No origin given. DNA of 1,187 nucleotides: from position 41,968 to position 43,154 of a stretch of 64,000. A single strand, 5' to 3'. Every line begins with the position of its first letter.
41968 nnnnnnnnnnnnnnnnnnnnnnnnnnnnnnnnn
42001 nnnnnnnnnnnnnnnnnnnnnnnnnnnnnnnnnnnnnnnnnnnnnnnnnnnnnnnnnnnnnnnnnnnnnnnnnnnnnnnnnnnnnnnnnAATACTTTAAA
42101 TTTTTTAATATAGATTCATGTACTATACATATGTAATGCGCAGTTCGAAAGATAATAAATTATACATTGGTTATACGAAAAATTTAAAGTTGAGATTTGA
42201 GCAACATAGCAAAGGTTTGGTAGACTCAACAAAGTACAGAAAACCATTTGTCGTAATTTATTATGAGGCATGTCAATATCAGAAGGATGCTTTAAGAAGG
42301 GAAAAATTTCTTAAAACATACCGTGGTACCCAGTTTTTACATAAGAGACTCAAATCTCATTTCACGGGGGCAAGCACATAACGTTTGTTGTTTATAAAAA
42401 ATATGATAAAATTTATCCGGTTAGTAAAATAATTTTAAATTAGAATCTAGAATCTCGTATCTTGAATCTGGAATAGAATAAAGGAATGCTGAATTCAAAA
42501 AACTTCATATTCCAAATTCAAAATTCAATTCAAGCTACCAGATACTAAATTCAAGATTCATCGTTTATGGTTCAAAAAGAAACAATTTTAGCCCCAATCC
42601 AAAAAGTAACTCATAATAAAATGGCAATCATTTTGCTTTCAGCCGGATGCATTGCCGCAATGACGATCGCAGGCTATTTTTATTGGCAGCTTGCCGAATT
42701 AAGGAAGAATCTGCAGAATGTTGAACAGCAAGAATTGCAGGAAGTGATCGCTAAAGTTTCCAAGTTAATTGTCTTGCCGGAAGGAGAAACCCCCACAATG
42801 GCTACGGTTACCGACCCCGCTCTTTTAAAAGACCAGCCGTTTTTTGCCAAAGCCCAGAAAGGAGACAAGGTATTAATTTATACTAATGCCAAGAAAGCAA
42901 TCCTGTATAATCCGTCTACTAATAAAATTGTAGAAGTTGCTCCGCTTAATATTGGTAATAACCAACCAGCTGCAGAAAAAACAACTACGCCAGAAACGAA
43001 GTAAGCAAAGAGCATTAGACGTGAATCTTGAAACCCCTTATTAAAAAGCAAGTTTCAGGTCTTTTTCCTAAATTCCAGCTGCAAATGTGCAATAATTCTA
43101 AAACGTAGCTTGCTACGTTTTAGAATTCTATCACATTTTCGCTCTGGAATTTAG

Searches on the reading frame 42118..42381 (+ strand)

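Call 3: search_protein_families(library=pfam, proteins=[window:42118-42381:+], max_evalue=1)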
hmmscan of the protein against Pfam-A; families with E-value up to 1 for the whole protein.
window:42118-42381:+ (87 aa): 4 families
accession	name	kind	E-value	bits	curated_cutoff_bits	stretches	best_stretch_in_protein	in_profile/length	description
PF01541.30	GIY-YIG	-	4.2e-17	62.6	22.6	1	1-67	1-70/78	GIY-YIG catalytic domain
PF10544.15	T5orf172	-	0.00011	23.1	20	1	3-64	2-62/101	T5orf172 domain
PF13455.12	MUG113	-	0.052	14.6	22.3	1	17-67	3-45/73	Meiotically up-regulated gene 113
PF20815.3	GIY_YIG_2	-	0.1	13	22.4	0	5-33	24-54/153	GIY-YIG catalytic domain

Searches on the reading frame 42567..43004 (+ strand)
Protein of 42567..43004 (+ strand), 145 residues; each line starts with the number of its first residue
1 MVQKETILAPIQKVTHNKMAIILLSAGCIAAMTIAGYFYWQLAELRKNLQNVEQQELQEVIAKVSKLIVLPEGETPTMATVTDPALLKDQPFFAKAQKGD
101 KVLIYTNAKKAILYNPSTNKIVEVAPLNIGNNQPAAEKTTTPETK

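Call 3: search_protein_families(library=pfam, proteins=[window:42567-43004:+], max_evalue=1)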
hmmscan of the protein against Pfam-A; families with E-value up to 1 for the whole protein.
window:42567-43004:+ (145 aa): 2 families
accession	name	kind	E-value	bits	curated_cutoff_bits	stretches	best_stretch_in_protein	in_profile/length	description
PF13964.12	Kelch_6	-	0.087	13.3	25.3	1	105-129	20-48/50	Kelch motif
PF20607.3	DUF6800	-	0.47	11.1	25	1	40-67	14-41/43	Family of unknown function (DUF6800)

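Call 4: search_protein_families(library=ncbifam, proteins=[window:42567-43004:+], max_evalue=1)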
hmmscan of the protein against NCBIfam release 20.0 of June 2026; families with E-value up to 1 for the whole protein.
window:42567-43004:+ (145 aa): 2 families
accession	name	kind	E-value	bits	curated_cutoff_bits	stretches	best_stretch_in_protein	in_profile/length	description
NF005435.1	PRK07021.1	equivalog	0.05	13.4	131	1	15-58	5-48/157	flagellar basal body-associated protein FliL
NF047696.1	ThlDiSintTplARhiz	equivalog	0.067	12.9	230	1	18-104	9-92/219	thiol:disulfide interchange protein TlpA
